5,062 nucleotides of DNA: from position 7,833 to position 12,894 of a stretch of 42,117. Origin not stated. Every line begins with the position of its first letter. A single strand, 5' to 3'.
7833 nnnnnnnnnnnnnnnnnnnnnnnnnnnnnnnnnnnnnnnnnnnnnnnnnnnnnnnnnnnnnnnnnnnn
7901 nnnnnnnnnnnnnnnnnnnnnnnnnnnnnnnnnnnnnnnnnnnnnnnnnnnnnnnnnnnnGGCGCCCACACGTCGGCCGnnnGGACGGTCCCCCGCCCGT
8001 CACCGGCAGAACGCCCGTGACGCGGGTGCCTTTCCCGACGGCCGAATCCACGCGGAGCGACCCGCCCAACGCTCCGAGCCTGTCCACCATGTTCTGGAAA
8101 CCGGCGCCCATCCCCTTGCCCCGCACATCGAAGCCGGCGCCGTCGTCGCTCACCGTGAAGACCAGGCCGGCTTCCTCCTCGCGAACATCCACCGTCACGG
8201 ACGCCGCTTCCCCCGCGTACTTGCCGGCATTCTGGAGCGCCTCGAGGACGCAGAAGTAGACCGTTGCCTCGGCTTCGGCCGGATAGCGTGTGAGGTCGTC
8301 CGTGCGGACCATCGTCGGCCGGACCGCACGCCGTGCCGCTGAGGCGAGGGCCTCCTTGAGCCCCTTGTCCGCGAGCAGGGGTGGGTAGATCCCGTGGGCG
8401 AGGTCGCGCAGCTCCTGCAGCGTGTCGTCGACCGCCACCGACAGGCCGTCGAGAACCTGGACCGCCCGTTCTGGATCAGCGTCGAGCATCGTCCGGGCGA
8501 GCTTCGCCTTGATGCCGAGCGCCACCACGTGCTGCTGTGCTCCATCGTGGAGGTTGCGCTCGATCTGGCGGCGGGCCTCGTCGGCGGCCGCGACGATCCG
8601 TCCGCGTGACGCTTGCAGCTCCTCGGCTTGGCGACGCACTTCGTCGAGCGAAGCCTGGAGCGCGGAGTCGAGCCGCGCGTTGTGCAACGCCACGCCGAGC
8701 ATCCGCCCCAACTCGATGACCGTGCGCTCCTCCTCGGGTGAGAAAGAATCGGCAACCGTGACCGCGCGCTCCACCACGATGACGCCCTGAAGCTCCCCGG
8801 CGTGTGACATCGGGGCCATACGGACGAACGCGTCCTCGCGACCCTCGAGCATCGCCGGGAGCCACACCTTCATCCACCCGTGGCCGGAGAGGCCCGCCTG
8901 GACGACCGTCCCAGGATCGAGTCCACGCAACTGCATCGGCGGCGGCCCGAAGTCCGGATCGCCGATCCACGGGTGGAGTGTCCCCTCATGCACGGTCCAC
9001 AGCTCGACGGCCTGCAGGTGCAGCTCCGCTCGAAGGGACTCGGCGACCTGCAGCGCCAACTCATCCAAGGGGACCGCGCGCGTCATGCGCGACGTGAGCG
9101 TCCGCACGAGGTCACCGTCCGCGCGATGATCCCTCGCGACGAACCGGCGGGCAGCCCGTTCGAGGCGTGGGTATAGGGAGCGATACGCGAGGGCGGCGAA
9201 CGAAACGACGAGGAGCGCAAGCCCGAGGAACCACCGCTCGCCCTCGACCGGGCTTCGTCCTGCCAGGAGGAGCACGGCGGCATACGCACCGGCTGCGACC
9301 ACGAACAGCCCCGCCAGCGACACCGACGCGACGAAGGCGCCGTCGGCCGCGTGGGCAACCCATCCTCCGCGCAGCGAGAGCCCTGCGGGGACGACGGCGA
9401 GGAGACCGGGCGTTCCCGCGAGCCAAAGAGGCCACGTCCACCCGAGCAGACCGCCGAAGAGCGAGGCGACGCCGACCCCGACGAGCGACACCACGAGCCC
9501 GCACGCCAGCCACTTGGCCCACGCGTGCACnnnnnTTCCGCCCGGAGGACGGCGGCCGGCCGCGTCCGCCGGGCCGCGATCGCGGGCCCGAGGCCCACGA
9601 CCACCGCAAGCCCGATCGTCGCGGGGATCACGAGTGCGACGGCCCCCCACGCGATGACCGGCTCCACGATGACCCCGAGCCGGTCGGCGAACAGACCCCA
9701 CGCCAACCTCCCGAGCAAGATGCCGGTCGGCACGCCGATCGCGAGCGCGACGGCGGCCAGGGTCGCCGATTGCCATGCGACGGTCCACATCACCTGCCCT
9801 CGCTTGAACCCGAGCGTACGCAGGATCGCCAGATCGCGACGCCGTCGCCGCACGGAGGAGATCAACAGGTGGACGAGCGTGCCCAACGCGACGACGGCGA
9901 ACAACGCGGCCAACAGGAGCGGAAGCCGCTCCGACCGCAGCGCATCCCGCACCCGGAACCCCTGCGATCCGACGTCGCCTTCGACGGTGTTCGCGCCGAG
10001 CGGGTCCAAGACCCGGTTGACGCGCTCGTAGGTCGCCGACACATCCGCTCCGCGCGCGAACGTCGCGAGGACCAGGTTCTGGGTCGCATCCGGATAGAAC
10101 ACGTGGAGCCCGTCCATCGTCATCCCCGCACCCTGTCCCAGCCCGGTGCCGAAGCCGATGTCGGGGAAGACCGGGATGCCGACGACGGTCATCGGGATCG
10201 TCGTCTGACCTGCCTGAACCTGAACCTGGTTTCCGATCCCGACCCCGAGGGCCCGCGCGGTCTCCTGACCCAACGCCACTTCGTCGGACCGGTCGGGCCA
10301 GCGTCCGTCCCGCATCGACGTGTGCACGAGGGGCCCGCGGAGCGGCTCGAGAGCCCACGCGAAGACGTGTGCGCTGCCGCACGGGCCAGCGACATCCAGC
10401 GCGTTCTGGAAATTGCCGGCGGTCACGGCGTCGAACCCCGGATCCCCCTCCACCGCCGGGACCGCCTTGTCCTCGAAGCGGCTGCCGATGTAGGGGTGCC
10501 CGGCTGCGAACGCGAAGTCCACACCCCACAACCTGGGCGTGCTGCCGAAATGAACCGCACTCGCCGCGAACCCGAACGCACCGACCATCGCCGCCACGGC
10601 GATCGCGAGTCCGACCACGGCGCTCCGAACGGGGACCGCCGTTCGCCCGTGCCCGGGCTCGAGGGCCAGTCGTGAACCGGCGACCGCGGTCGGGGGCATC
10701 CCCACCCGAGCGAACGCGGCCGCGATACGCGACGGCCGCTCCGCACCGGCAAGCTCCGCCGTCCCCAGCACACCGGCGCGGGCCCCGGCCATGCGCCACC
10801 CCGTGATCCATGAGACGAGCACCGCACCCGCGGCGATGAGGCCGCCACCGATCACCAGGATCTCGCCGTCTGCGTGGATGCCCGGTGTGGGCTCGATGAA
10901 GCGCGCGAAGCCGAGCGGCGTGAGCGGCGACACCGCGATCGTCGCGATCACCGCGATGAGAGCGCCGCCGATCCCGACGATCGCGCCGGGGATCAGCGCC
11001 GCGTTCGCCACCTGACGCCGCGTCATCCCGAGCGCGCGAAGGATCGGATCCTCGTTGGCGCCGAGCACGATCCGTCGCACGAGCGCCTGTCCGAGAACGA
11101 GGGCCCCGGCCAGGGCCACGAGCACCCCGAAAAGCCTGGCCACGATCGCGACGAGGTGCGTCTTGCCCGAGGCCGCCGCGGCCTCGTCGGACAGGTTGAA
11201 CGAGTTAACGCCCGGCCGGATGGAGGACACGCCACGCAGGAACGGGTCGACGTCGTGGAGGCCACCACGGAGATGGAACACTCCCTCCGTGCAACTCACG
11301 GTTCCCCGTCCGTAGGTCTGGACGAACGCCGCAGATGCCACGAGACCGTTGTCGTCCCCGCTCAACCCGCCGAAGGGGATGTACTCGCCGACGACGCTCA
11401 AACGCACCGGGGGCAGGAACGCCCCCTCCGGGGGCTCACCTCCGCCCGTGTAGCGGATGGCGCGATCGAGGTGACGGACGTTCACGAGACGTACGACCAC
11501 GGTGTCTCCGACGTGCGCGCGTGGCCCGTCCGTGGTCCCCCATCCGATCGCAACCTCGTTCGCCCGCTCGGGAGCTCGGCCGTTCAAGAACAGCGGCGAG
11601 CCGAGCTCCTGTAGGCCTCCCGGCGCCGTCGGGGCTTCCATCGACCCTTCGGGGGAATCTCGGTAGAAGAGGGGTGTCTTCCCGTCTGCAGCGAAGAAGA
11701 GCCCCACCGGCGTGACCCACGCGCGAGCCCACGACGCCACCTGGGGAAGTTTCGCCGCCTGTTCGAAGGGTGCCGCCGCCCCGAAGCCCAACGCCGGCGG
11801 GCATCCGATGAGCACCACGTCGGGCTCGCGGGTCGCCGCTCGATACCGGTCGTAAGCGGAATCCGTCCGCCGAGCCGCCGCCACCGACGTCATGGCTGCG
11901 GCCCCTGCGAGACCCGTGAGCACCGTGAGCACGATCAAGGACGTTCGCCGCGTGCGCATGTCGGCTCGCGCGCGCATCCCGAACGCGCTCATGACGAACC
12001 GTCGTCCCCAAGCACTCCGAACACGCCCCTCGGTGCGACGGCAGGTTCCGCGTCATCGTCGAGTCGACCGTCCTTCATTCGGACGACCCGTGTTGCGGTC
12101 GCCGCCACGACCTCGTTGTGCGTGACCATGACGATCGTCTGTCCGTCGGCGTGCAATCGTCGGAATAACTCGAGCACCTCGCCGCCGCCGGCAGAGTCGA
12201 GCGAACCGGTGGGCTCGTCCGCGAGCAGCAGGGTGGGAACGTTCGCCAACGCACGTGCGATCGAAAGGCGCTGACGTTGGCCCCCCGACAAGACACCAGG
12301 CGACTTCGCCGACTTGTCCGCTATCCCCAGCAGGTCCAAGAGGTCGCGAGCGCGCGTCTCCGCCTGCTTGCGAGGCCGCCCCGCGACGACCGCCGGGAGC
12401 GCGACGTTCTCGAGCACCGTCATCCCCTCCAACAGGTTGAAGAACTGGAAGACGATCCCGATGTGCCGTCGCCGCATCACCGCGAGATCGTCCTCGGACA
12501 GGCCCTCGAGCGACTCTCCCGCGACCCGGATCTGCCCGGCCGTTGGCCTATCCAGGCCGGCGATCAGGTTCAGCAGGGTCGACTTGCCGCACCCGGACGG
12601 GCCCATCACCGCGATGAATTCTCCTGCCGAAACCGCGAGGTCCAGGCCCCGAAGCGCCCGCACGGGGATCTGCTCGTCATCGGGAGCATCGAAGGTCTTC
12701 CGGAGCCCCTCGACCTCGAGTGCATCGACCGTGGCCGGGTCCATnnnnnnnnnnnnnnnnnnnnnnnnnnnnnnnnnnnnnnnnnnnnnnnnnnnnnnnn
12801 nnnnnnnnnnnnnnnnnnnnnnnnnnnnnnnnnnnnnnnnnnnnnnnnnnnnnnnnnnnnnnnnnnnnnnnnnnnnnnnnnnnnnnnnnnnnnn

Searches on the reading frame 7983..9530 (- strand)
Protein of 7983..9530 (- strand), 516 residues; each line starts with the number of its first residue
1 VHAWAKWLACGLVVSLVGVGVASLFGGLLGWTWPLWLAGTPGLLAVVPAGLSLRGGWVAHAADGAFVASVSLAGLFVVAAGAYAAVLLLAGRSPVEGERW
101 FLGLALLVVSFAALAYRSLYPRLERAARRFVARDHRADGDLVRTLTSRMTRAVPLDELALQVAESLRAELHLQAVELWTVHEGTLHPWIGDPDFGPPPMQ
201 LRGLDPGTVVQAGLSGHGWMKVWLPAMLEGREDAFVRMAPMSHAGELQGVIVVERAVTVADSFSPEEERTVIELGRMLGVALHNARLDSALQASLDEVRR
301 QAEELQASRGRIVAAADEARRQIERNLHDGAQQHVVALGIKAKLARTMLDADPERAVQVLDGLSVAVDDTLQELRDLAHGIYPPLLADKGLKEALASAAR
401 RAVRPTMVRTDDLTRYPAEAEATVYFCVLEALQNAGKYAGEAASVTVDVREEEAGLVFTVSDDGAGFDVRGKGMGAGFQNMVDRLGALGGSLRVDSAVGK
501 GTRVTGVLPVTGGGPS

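Call 13: search_protein_families(library=pfam, proteins=[window:7983-9530:-], max_evalue=0.001)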
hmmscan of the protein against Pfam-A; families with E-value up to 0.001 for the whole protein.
window:7983-9530:- (516 aa): 3 families
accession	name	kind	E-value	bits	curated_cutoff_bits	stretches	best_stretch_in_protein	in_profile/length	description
PF07730.19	HisKA_3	-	2.1e-12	47.8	24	1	320-384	2-66/68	Histidine kinase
PF02518.31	HATPase_c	-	6.9e-11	43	26.4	1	423-510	5-109/111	Histidine kinase-, DNA gyrase B-, and HSP90-like ATPase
PF13581.12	HATPase_c_2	-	4.1e-05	24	27.4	1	414-471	22-83/127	Histidine kinase-like ATPase domain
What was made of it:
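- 7980..9530 (-): HK5, a fifth family kinase, convergent with HK4. It has the same DHp (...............) and CA domain, but a short ~4-TM N-terminus in place of the 10-TM sensor. Pfam HisKA_3 2.1e-12 and HATPase_c 6.9e-11 (call 13).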

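Call 22: search_protein_families(library=ncbifam, proteins=[window:7983-9530:-], max_evalue=0.01)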
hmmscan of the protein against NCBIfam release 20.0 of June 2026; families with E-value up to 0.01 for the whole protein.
window:7983-9530:- (516 aa): 14 families
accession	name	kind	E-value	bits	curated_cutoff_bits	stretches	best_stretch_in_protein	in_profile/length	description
NF052443.1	SensHisKinMctS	equivalog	1.3e-28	99.6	700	1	291-511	222-449/457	two-component system sensor histidine kinase MctS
NF008649.0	PRK11644.1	equivalog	3.1e-23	82.3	408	1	275-509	265-495/499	signal transduction histidine-protein kinase/phosphatase UhpB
NF052531.1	Strep_LiaS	equivalog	7.4e-13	48.5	450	1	291-510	107-327/328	envelope stress sensor histidine kinase LiaS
NF008184.0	PRK10935.1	equivalog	3.3e-11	42.5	553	1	318-507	362-556/565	nitrate/nitrite two-component system sensor histidine kinase NarQ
NF047786.1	his_kin_MadS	equivalog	2.1e-08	33.7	500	1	283-509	196-434/434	MadS family sensor histidine kinase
NF007896.0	PRK10600.1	equivalog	1.3e-06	27.3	578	1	318-505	389-580/598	nitrate/nitrite two-component system sensor histidine kinase NarX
NF046044.1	PnpS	equivalog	0.00018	20.7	400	0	428-467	290-329/390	two-component system histidine kinase PnpS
TIGR02916.1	PEP_his_kin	equivalog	0.0003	19.5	300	1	432-509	588-679/679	XrtA/PEP-CTERM system histidine kinase PrsK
NF008025.0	PRK10755.1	equivalog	0.00034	19.4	314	1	428-492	257-323/362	two-component system sensor histidine kinase PmrB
NF047322.1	HK_morpho_MacS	equivalog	0.00086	18.6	300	1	299-504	164-362/367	MacS family sensor histidine kinase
TIGR02966.1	phoR_proteo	equivalog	0.0013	17.8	334.2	1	432-468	238-274/333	phosphate regulon sensor histidine kinase PhoR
NF033092.0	HK_WalK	equivalog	0.0065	15.1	725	0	432-467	497-532/594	cell wall metabolism sensor histidine kinase WalK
NF033792.0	ActS_PrrB_HisK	equivalog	0.0069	15.3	350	0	419-468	307-354/423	ActS/PrrB/RegB family redox-sensitive histidine kinase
NF007793.0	PRK10490.1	equivalog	0.009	14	1123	0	428-468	783-823/895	two-component system sensor histidine kinase KdpD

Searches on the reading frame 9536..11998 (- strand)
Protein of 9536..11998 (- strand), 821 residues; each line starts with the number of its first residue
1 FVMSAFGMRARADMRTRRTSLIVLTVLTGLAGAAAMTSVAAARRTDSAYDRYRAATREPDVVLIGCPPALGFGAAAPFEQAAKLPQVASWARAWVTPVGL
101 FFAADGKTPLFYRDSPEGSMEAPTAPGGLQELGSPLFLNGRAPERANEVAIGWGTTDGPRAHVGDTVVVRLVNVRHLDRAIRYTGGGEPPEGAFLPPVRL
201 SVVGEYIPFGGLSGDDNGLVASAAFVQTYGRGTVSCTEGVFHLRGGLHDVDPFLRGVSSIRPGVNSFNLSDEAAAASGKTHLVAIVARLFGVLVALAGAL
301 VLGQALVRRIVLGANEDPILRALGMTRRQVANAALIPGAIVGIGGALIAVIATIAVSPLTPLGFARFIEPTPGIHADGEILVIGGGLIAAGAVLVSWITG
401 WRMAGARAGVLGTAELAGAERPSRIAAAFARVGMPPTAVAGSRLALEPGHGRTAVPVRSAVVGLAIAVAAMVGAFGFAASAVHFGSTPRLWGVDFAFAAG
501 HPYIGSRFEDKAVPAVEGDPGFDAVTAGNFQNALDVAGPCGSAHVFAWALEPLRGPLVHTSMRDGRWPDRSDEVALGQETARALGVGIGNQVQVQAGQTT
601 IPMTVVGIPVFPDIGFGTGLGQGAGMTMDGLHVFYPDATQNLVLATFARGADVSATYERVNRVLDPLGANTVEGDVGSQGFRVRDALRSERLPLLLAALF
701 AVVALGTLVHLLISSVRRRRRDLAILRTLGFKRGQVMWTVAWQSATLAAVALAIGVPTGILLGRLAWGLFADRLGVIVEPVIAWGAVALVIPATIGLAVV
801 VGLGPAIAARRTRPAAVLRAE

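Call 13: search_protein_families(library=pfam, proteins=[window:9536-11998:-], max_evalue=0.001)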
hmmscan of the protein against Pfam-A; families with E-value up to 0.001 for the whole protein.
window:9536-11998:- (821 aa): 2 families
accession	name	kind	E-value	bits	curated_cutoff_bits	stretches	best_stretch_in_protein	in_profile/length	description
PF02687.27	FtsX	-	1.6e-17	64.1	25.5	2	695-812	2-118/120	FtsX-like permease C-terminal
PF12704.14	MacB_PCD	-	3.4e-09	37.7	27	1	460-662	4-206/207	MacB-like periplasmic core domain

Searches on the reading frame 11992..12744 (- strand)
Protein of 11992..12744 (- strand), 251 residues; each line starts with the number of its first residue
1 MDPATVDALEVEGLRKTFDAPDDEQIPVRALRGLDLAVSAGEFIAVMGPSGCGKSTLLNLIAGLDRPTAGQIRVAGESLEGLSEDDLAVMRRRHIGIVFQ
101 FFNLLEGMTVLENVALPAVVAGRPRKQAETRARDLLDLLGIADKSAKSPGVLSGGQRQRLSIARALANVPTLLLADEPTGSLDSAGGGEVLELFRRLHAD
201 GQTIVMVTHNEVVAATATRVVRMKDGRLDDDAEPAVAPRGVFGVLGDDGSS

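Call 13: search_protein_families(library=pfam, proteins=[window:11992-12744:-], max_evalue=0.001)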
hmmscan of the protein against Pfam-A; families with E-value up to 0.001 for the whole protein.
window:11992-12744:- (251 aa): 4 families
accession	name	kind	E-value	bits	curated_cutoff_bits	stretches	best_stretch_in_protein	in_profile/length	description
PF00005.33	ABC_tran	-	2.4e-36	125.8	25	1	31-179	1-136/137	ABC transporter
PF02463.25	SMC_N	-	8.8e-06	25.7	40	0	148-224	133-212/220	RecF/RecN/SMC N terminal domain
PF03193.22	RsgA_GTPase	-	0.00033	21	30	1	40-73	105-138/174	RsgA GTPase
PF13401.12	AAA_22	-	0.00059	20.6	27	0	42-107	6-33/130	AAA domain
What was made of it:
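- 11989..12744 (-): ABC transporter ATPase. Pfam ABC_tran 2.4e-36 (call 13).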
